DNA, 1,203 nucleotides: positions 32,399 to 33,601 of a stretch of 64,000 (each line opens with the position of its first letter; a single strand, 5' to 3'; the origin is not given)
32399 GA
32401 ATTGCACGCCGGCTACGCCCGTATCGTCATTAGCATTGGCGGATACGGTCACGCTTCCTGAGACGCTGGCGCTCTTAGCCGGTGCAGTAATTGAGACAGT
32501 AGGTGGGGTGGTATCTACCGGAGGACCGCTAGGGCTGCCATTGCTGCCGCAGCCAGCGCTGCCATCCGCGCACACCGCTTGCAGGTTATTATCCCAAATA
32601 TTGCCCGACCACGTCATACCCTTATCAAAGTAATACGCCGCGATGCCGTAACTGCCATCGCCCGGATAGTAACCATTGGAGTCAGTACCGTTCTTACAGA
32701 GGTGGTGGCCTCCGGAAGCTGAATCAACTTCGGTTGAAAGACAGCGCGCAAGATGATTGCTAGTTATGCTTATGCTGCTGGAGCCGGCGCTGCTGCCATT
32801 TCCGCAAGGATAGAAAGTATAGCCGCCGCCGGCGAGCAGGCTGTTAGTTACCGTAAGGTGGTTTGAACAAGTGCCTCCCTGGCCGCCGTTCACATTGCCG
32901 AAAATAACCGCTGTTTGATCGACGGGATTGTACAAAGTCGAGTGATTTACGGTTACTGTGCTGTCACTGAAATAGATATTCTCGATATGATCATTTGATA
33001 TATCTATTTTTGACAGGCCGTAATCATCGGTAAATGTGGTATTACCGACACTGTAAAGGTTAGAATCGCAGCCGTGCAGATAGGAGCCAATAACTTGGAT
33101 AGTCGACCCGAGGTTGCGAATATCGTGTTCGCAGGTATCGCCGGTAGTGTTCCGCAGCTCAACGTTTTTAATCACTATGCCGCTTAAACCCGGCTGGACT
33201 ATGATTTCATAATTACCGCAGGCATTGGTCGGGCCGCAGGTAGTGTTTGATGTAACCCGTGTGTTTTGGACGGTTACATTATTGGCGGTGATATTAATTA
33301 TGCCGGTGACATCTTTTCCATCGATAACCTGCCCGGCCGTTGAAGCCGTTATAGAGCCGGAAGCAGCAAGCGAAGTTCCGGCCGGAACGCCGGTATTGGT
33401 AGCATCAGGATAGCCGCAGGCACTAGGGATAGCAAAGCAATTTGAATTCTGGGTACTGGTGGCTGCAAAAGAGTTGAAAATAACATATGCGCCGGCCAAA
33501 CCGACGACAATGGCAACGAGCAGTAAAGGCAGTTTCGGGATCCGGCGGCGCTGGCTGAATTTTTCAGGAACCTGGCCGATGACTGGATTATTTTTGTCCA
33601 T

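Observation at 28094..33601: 1835-aa surface protein with three paralogous beta-helix-like modules and a C-terminal membrane anchor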

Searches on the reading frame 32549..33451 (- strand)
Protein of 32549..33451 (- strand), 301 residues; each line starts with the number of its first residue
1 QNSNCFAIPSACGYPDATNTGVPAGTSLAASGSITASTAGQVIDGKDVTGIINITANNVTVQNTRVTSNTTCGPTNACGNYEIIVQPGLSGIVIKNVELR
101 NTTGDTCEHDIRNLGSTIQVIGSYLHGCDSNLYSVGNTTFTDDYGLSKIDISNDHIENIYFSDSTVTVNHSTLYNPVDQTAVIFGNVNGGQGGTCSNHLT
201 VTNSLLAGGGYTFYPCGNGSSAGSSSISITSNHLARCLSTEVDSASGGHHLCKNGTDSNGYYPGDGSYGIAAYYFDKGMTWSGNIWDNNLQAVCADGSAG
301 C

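Call 7: find_homologous_proteins(query=window:32549-33451:-, max_evalue=0.001)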
Query seq(301 aa) (301 aa): 1004 proteins with E <= 0.001 among 3044 candidates; the best 120 are listed.
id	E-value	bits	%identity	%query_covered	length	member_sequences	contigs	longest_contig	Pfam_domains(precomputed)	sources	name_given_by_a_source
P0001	6.3e-120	418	63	98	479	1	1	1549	PF18911.7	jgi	jgi:hypothetical protein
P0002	6.7e-119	415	65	98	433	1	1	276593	-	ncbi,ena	-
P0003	5.2e-117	409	62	97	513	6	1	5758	PF18911.7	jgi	jgi:hypothetical protein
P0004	6.5e-112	392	60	100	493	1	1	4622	-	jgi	jgi:hypothetical protein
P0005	1.9e-110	387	59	99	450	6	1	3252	-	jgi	jgi:hypothetical protein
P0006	1.0e-109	385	58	99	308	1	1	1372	-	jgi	jgi:hypothetical protein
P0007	3.3e-109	383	58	100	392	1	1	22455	-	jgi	jgi:hypothetical protein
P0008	4.4e-109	383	60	99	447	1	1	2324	-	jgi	jgi:hypothetical protein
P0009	5.9e-109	382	58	100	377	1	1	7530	-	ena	-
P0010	7.2e-109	382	68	86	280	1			-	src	-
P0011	1.9e-108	381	57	100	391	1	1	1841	-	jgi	jgi:hypothetical protein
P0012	5.4e-108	379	58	98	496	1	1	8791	-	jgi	jgi:hypothetical protein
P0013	1.8e-107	378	57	99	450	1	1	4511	-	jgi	jgi:hypothetical protein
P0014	1.8e-107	377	57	100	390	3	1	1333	-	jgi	jgi:hypothetical protein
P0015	1.9e-107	377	58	99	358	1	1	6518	-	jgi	jgi:hypothetical protein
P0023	6.9e-107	376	56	99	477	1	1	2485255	-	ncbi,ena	-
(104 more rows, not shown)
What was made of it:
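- More than 1000 close hits, all 'hypothetical' (call 7).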

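Call 16: predict_structure(alignment_id=A1)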
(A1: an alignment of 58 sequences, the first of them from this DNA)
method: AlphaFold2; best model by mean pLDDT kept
length: 301 residues; sequences in the alignment: 58
mean_pLDDT: 95.8   pTM: 0.93
mean pLDDT of the five models: 95.8, 91.9, 91.0, 90.4, 90.2
residues with pLDDT >= 90: 281; 70-90: 19; 50-70: 1; < 50: 0
segments of 3 or more residues with pLDDT < 50: none
pLDDT, mean of each block of 10 residues (from residue 1): 92 97 98 98 99 99 98 95 98 98 95 98 95 98 95 94 98 95 95 96 98 96 97 97 85 94 96 93 97 92 82
secondary structure, 60 per line:
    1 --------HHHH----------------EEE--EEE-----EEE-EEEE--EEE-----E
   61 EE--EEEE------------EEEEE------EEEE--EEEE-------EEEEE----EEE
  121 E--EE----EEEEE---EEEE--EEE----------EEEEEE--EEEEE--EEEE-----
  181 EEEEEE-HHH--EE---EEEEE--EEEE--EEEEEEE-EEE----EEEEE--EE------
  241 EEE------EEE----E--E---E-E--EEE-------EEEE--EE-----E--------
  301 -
elements in order: H9-12 E29-31 E34-36 E42-44 E46-49 E52-54 E60-62 E65-68 E81-85 E92-95 E98-101 E109-113 E118-121 E130-134 E138-141 E144-146 E157-162 E165-169 E172-175 E181-186 E198-202 E205-208 E211-217 E219-221 E226-230 E241-243 E250-252 E269-271 E279-282
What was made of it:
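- On Right-handed parallel beta-helix (pectin-lyase-like) fold class: The AF2 model (pLDDT 95.8) has 29 short strands and one short helix (call 16).
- AF2 model of M1 has pLDDT 95.8 and pTM 0.93 and is all short strands (call 16).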

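Call 18: fold_search(model_id=the predicted structure, library=pdb)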
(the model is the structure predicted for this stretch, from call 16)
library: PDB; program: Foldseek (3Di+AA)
matches with E <= 10: 333; with E <= 0.001: 0
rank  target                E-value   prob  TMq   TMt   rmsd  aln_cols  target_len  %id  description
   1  6c72_A                9.3e-03  0.75  0.24  0.15  11.1       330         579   12  Crystal structure of a tailspike protein gp49 from Acinetobacter baumannii bacteriophage Fri1, a capsular polysacchari (released 2019-01-23)
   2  4ru4_B                2.2e-02  0.91  0.31  0.19  10.3       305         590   11  Crystal structure of the tailspike protein gp49 from Pseudomonas phage LKA1 (released 2015-11-18)
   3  7xzc_B                2.4e-02  0.82  0.35  0.26  12.4       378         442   13  Mutant (R240A) of the N-terminal domain of fucoidan lyase FdlA (released 2022-09-28)
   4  6k0p_A                2.6e-02  0.35  0.27  0.18  14.2       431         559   14  Catalytic domain of GH87 alpha-1,3-glucanase D1045A in complex with nigerose (released 2019-12-25)
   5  5gkq_A                2.6e-02  0.35  0.23  0.13  12.2       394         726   12  Structure of PL6 family alginate lyase AlyGC mutant-R241A (released 2017-02-08)
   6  4ru5_A                2.8e-02  0.80  0.28  0.17  11.8       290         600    9  Crystal Structure of the Pseudomonas phage phi297 tailspike gp61 (released 2015-11-18)
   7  6k0q_A                2.8e-02  0.35  0.26  0.17  14.5       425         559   14  Catalytic domain of GH87 alpha-1,3-glucanase D1068A in complex with nigerose (released 2019-12-25)
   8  8ja4                  2.9e-02  0.33  0.22  0.16  15.5       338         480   12  Structure of the alginate epimerase/lyase (released 2024-05-08)
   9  6k0m                  3.1e-02  0.41  0.29  0.19  13.8       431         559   14  Catalytic domain of GH87 alpha-1,3-glucanase from Paenibacillus glycanilyticus FH11 (released 2019-12-25)
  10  1jta                  5.0e-02  0.54  0.28  0.24  13.3       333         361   11  Crystal Structure of Pectate Lyase A (C2 form) (released 2002-06-19)
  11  7xzb_A                6.2e-02  0.80  0.31  0.23  11.2       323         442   12  Mutant (Y242A) of the N-terminal domain of fucoidan lyase FdlA (released 2022-09-28)
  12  3uw0                  6.2e-02  0.75  0.34  0.32  13.4       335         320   11  Pectin methylesterase from Yersinia enterocolitica (released 2012-02-08)
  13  8wm1_A                6.2e-02  0.54  0.32  0.23  12.0       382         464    9  DHS dehydratase (released 2024-10-02)
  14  7xzd_B                6.2e-02  0.38  0.29  0.21  15.2       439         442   11  Mutant (F179A) of the N-terminal domain of fucoidan lyase FdlA (released 2022-09-28)
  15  7xks                  6.5e-02  0.69  0.32  0.32  11.7       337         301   13  Crystal structure of an alkaline pectate lyase from Bacillus clausii (released 2023-03-29)
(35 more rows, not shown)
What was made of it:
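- Non-catalytic beta-helix adhesins exist; PfbA appears among the weak fold hits (call 18).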

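Call 20: search_solved_structures(query=A1, max_evalue=10)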
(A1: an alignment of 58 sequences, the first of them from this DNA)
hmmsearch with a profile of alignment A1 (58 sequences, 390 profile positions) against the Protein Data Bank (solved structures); distinct sequences matched with E-value up to 10: 4.
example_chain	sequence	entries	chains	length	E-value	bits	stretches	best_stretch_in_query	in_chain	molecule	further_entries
9v2w_A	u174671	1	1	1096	0.024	16.9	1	48-130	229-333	Transcriptional regulatory protein SIN3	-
8kc7_B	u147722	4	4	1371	0.051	15.9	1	48-130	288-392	Transcriptional regulatory protein SIN3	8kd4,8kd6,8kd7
7yi0_A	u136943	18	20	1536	0.059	15.6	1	48-130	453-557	Transcriptional regulatory protein SIN3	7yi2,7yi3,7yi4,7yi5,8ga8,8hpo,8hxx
8kd2_B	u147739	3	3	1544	0.059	15.6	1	48-130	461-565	Transcriptional regulatory protein SIN3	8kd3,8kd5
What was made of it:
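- On WceF/AmsF-like EPS-modifying glycosidases: A profile of 58 members searched against all PDB sequences returned only spurious SIN3 hits (call 20).
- The profile finds no solved beta-helix by sequence (call 20).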

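Call 21: search_protein_families(library=pfam, alignment_id=A1, max_evalue=1)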
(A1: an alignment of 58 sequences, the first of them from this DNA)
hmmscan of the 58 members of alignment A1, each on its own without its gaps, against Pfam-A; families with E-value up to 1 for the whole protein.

A. member 1, seq(301 aa): 0 families

B. families by the number of members that match (of 58 scanned): 30 families (the first 25 are shown)
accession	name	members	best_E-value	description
PF01391.23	Collagen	5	1.1e-13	Collagen triple helix repeat (20 copies)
PF02095.21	Extensin_1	5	5.3e-06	Extensin-like protein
PF11914.13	DUF3432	5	0.011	Domain of unknown function (DUF3432)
PF15686.10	LYRIC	4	0.069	Lysine-rich CEACAM1 co-isolated protein family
PF18911.6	PKD_4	3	1.8e-09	PKD domain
PF00801.26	PKD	3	1.7e-06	PKD domain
PF19077.6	Big_13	3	0.0078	Bacterial Ig-like domain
PF15976.11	CooC_C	3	0.058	CS1-pili formation C-terminal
PF22352.2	K319L-like_PKD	2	0.0013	K319L-like, PKD domain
PF00544.25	Pectate_lyase_4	2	0.011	Pectate lyase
PF17161.10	DUF5123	2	0.026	Domain of unknown function (DUF5123)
PF14869.12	DUF4488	2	0.026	Domain of unknown function (DUF4488)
PF17791.7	MG3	2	0.41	Macroglobulin domain MG3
PF13229.12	Beta_helix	2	0.82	Right handed beta helix region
PF11932.13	DUF3450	1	0.002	Protein of unknown function (DUF3450)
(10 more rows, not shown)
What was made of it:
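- Closest known: Beta-helix polysaccharide lyases, hydrolases and epimerases. Same: There are faint sub-threshold Pfam hits to Pectate_lyase_4 and Beta_helix in 2 of 58 members (call 21).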

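Call 22: find_related_loci(query=A1, collection=genome_contigs, flank=8000)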
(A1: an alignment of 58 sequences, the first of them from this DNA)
Query A1 (301 aa) in genome_contigs; peptide patterns used: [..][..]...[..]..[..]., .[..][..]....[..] (x = any residue, [..] = any of these).
125 stretches matched a pattern; 82 encode a relative of the query (tblastn E <= 1e-3); the best 80 are kept; 72 distinct loci.
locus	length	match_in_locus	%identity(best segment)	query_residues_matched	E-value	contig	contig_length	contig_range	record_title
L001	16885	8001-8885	65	1-295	3e-123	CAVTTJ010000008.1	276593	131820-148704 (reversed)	MAG: uncultured Solirubrobacterales bacterium isolate MFD00822.bin.1.182 genome assembly, contig: contig_85450, whole ge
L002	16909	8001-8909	57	1-301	2e-112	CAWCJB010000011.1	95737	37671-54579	MAG: uncultured Solirubrobacterales bacterium isolate MFD09368.bin.3.381 genome assembly, contig: contig_3591, whole gen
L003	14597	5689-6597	57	1-301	1e-112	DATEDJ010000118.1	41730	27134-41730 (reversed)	MAG TPA_asm: Solirubrobacterales bacterium isolate SMAG_U8704 k141_616020, whole genome shotgun sequence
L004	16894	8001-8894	56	1-297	1e-113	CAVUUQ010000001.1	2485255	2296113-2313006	MAG: uncultured Actinomycetes bacterium isolate MFD01213.bin.1.109 genome assembly, contig: contig_1187, whole genome sh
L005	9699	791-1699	56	1-301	1e-111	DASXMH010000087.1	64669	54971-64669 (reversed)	MAG TPA_asm: Solirubrobacterales bacterium isolate SMAG_U5323 k141_941009, whole genome shotgun sequence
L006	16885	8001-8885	56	1-294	5e-110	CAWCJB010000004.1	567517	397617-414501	MAG: uncultured Solirubrobacterales bacterium isolate MFD09368.bin.3.381 genome assembly, contig: contig_17071, whole ge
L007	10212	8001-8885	57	1-294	5e-109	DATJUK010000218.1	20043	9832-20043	MAG TPA_asm: Solirubrobacterales bacterium isolate SMAG_U15044 k141_2733558, whole genome shotgun sequence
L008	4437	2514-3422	53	1-301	4e-106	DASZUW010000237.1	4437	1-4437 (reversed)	MAG TPA_asm: Solirubrobacterales bacterium isolate SMAG_U6115 k141_148113, whole genome shotgun sequence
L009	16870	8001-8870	58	1-295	2e-103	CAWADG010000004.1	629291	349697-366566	MAG: uncultured Solirubrobacterales bacterium isolate MFD00822.bin.1.39 genome assembly, contig: contig_37393, whole gen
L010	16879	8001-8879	57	3-295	5e-101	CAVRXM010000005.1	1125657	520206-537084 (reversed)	MAG: uncultured Solirubrobacterales bacterium isolate MFD02199.bin.2.118 genome assembly, contig: contig_9625, whole gen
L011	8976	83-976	52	1-297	1e-100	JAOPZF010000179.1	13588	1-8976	MAG: Solirubrobacterales bacterium isolate RYN_247 scaffold_2787001, whole genome shotgun sequence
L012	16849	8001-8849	59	1-290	2e-97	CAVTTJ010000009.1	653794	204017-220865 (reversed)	MAG: uncultured Solirubrobacterales bacterium isolate MFD00822.bin.1.182 genome assembly, contig: contig_88639, whole ge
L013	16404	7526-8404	57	3-294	1e-110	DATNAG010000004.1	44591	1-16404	MAG TPA_asm: Solirubrobacterales bacterium isolate SMAG_U11155 k141_3019370, whole genome shotgun sequence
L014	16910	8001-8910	57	1-301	2e-91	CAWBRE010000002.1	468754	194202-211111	MAG: uncultured Solirubrobacterales bacterium isolate MFD09671.bin.3.297 genome assembly, contig: contig_12444, whole ge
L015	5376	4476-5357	50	1-289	6e-78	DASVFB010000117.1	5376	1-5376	MAG TPA_asm: Gaiellaceae bacterium isolate SMAG_U2077 k141_969743, whole genome shotgun sequence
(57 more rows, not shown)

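Call 24: find_encoding_contigs(protein=P0002, flank=10000, max_places=2)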
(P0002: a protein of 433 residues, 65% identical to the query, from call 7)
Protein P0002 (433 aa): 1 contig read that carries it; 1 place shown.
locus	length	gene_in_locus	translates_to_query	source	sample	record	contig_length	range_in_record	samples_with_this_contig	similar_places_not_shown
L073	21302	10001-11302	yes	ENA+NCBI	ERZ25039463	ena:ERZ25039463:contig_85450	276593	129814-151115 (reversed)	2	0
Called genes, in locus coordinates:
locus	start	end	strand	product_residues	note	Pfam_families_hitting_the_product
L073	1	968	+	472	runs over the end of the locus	PF03007:WS_DGAT_cat, PF06974:WS_DGAT_C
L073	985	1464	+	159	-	PF04186:FxsA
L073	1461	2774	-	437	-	PF05157:MshEN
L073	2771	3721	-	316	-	-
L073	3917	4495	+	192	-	-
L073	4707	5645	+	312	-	PF07732:Cu-oxidase_3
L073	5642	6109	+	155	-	PF07731:Cu-oxidase_2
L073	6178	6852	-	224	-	-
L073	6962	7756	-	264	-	-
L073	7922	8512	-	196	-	-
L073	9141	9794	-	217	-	PF00589:Phage_integrase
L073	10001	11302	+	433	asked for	-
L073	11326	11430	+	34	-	-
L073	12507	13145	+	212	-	-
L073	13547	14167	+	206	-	-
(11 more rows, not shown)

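Call 25: find_encoding_contigs(protein=P0023, flank=10000, max_places=2)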
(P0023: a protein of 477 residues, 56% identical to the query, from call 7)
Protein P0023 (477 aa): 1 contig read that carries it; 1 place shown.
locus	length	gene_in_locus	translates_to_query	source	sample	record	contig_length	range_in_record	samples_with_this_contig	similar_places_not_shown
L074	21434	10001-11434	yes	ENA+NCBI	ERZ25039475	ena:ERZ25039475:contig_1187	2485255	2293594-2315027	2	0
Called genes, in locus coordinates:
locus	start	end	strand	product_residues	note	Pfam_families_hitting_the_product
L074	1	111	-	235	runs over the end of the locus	PF02397:Bac_transf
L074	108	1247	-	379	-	PF01041:DegT_DnrJ_EryC1, PF00155:Aminotran_1_2 (weak)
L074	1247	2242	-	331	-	PF00106:adh_short, PF01073:3Beta_HSD, PF01370:Epimerase, PF02719:Polysacc_synt_2, PF04321:RmlD_sub_bind, PF05368:NmrA, PF07993:NAD_binding_4, PF13460:NAD_binding_10, +2 more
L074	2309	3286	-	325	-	PF00535:Glycos_transf_2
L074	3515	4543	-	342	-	PF13692:Glyco_trans_1_4 (weak), PF00534:Glycos_transf_1 (weak)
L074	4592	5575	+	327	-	PF00535:Glycos_transf_2, PF10111:Glyco_tranf_2_2 (faint), PF13641:Glyco_tranf_2_3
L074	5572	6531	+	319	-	PF00535:Glycos_transf_2, PF10111:Glyco_tranf_2_2, PF13641:Glyco_tranf_2_3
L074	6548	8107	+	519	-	PF01943:Polysacc_synt, PF13440:Polysacc_synt_3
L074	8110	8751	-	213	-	PF00132:Hexapep, PF14602:Hexapep_2 (weak)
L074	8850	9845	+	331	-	PF00535:Glycos_transf_2, PF13641:Glyco_tranf_2_3, PF13632:Glyco_trans_2_3 (weak)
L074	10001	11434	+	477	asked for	-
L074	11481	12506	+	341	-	-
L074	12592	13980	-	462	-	PF04932:Wzy_C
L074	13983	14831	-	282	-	-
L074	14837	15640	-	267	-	-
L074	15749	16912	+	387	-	PF01408:GFO_IDH_MocA, PF02894:GFO_IDH_MocA_C, PF22725:GFO_IDH_MocA_C3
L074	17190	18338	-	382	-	-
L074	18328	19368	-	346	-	PF02388:FemAB (faint), PF13480:Acetyltransf_6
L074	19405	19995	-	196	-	-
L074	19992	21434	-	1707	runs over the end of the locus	PF20254:DMFA2_C, PF17957:Big_7, PF13313:DUF4082, PF00041:fn3, PF00041:fn3, PF13313:DUF4082, PF00041:fn3, PF13313:DUF4082, +9 more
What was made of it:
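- L074 has two adjacent homologues inside a Bac_transf / DegT / GT2 x4 / Wzx / Wzy_C cluster (call 25).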

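Call 31: search_protein_families(library=pfam, alignment_id=A2, max_evalue=0.00001)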
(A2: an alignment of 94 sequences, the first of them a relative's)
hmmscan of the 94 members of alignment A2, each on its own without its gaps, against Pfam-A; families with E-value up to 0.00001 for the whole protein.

A. member 1, L001:4551-5372:- (273 aa): 0 families

B. families by the number of members that match (of 94 scanned): 86 families (the first 25 are shown)
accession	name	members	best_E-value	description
PF00534.26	Glycos_transf_1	7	6.9e-33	Glycosyl transferases group 1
PF13692.12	Glyco_trans_1_4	7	1.1e-28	Glycosyl transferases group 1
PF00535.33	Glycos_transf_2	6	8.7e-28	Glycosyl transferase family 2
PF13641.12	Glyco_tranf_2_3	6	1.6e-12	Glycosyltransferase like family 2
PF00196.25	GerE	5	5.9e-21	Bacterial regulatory proteins, luxR family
PF04932.20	Wzy_C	5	1.3e-14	O-Antigen ligase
PF19077.6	Big_13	5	3.1e-10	Bacterial Ig-like domain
PF13524.12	Glyco_trans_1_2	5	3.8e-10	Glycosyl transferase-like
PF13579.12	Glyco_trans_4_4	4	7.8e-18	Glycosyl transferase 4-like domain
PF01041.23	DegT_DnrJ_EryC1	3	1.2e-112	DegT/DnrJ/EryC1/StrS aminotransferase family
PF00158.32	Sigma54_activat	3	9.4e-66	Sigma-54 interaction domain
PF00589.27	Phage_integrase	3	3e-34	Phage integrase family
PF13439.12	Glyco_transf_4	3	6.8e-21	Glycosyltransferase Family 4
PF14532.12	Sigma54_activ_2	3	1.2e-18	Sigma-54 interaction domain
PF20706.3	GT4-conflict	3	1.6e-15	Family 4 Glycosyltransferase in conflict systems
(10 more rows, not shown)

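Call 32: search_protein_families(library=pfam, alignment_id=A3, max_evalue=0.00001)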
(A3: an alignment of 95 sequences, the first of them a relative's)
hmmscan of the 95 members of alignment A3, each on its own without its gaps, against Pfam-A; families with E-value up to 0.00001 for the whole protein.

A. member 1, L002:3692-5152:- (486 aa): 1 family
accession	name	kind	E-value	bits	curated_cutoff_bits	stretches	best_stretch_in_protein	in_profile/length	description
PF10009.15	DUF2252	-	3.4e-138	461.4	22.3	1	71-474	1-392/392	Uncharacterized protein conserved in bacteria (DUF2252)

B. families by the number of members that match (of 95 scanned): 73 families (the first 25 are shown)
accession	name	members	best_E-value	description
PF00535.33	Glycos_transf_2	12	2.3e-25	Glycosyl transferase family 2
PF13641.12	Glyco_tranf_2_3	8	1.3e-14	Glycosyltransferase like family 2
PF13692.12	Glyco_trans_1_4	7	2.1e-29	Glycosyl transferases group 1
PF00534.26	Glycos_transf_1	6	4.4e-33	Glycosyl transferases group 1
PF04932.20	Wzy_C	6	2.7e-13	O-Antigen ligase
PF20706.3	GT4-conflict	4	7.6e-16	Family 4 Glycosyltransferase in conflict systems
PF00072.30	Response_reg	3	5.8e-29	Response regulator receiver domain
PF00196.25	GerE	3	9.3e-20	Bacterial regulatory proteins, luxR family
PF13579.12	Glyco_trans_4_4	3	3.1e-18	Glycosyl transferase 4-like domain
PF13439.12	Glyco_transf_4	3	6.1e-18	Glycosyltransferase Family 4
PF13524.12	Glyco_trans_1_2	3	4.1e-09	Glycosyl transferase-like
PF13440.11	Polysacc_synt_3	2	4.5e-68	Polysaccharide biosynthesis protein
PF13328.12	HD_4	2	9.1e-51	HD domain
PF06983.19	3-dmu-9_3-mt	2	6.6e-47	3-demethylubiquinone-9 3-methyltransferase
PF04607.23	RelA_SpoT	2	6.1e-43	Region found in RelA / SpoT proteins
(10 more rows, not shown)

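Call 45: fold_search(model_id=the predicted structure, library=viral)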
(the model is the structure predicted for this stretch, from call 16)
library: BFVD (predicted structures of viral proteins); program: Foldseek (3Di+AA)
matches with E <= 10: 744; with E <= 0.001: 1
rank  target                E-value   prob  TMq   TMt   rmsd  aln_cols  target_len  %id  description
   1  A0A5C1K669            7.5e-04  1.00  0.45  0.40  10.1       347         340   15  (no name in the UniProt tables at hand)
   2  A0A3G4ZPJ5            2.7e-03  1.00  0.43  0.22  10.8       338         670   12  Right handed beta helix domain-containing protein [Barrevirus sp.]
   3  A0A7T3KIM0            5.2e-03  1.00  0.36  0.53   8.8       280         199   12  (no name in the UniProt tables at hand)
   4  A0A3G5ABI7            7.4e-03  0.99  0.37  0.31   7.9       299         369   13  Right handed beta helix domain-containing protein [Hyperionvirus sp.]
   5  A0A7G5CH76            7.4e-03  0.15  0.14  0.08  17.5       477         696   10  (no name in the UniProt tables at hand)
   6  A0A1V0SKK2            8.6e-03  1.00  0.39  0.27   8.4       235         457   17  Periplasmic copper-binding protein NosD [Klosneuvirus KNV1]
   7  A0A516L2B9            8.6e-03  0.99  0.41  0.37   8.5       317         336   14  (no name in the UniProt tables at hand)
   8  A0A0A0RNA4            8.6e-03  0.69  0.27  0.14  13.3       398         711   12  Uncharacterized protein [Bacillus phage Moonbeam]
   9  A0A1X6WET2            1.2e-02  0.85  0.30  0.09  14.2       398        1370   10  (no name in the UniProt tables at hand)
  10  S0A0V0                1.2e-02  0.44  0.23  0.16  13.0       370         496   12  Pectate lyase [Cellulophaga phage phi10:1]
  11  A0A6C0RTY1            1.3e-02  0.87  0.25  0.08  13.4       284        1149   12  (no name in the UniProt tables at hand)
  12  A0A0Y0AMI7            1.3e-02  0.94  0.33  0.20  11.1       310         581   12  Uncharacterized protein [Bacillus phage Eldridge]
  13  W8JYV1                1.4e-02  0.90  0.36  0.19  12.3       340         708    9  Tailspike protein [Salmonella phage vB-SalM-SJ2]
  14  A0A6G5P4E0            1.4e-02  0.75  0.25  0.14  13.1       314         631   12  Putative tailspike protein [Edwardsiella phage ETP-1]
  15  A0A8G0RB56            1.5e-02  0.38  0.22  0.14  14.2       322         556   13  E1B-55K [Bat mastadenovirus]
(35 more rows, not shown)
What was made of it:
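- On Right-handed parallel beta-helix (pectin-lyase-like) fold class: All of the top 50 hits in the PDB are beta-helix proteins, and nearly all named hits in BFVD are (calls 18, 45).
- Closest known: Phage tailspike / capsule depolymerases. Same: They share the right-handed beta-helix fold and are the top Foldseek hits (calls 18, 45).
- All PDB and BFVD neighbours are right-handed beta-helix CAZymes or tailspikes (calls 18, 45).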

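Call 58: search_protein_families(library=pfam, alignment_id=A4, max_evalue=0.00001)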
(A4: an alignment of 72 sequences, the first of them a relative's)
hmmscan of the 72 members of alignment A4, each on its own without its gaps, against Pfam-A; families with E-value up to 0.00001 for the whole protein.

A. member 1, L017:3254-4018:+ (254 aa): 7 families
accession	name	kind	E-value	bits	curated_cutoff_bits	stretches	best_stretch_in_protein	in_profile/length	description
PF13614.12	AAA_31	-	1.2e-66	224.4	27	1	4-177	2-177/177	AAA domain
PF01656.29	CbiA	-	1.1e-31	109.9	25.4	1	6-228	1-125/125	CobQ/CobB/MinD/ParA nucleotide binding domain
PF10609.15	ParA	-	5.2e-15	56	27.1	1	3-248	3-245/246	NUBPL iron-transfer P-loop NTPase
PF00142.24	Fer4_NifH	-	1.1e-12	48.4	25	1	10-250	6-246/271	4Fe-4S iron sulfur cluster binding proteins, NifH/frxC family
PF09140.17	MipZ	-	6.4e-10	39.2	20.7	1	5-158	2-140/262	ATPase MipZ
PF06564.18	CBP_BcsQ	-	1.7e-08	34.7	21.3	1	6-245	4-230/234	Cellulose biosynthesis protein BcsQ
PF02374.21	ArsA_ATPase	-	4.7e-08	33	24.3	1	9-46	6-43/305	Anion-transporting ATPase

B. families by the number of members that match (of 72 scanned): 70 families (the first 25 are shown)
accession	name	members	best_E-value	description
PF00903.31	Glyoxalase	3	2e-17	Glyoxalase/Bleomycin resistance protein/Dioxygenase superfamily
PF01266.30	DAO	2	7.3e-54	FAD dependent oxidoreductase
PF08002.16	DUF1697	2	2.3e-41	Protein of unknown function (DUF1697)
PF17957.7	Big_7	2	7.2e-25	Bacterial Ig domain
PF01522.26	Polysacc_deac_1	2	6.6e-22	Polysaccharide deacetylase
PF00162.24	PGK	1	1.8e-127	Phosphoglycerate kinase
PF13651.11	EcoRI_methylase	1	2e-120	Adenine-specific methyltransferase EcoRI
PF03352.18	Adenine_glyco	1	5.3e-78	Methyladenine glycosylase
PF00121.24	TIM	1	1e-73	Triosephosphate isomerase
PF03065.20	Glyco_hydro_57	1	8.1e-68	Glycosyl hydrolase family 57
PF13614.12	AAA_31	1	1.2e-66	AAA domain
PF00144.29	Beta-lactamase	1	2.4e-59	Beta-lactamase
PF02735.22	Ku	1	3.4e-49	Ku70/Ku80 beta-barrel domain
PF05231.19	MASE1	1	7.5e-47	MASE1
PF07992.20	Pyr_redox_2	1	1.7e-44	Pyridine nucleotide-disulphide oxidoreductase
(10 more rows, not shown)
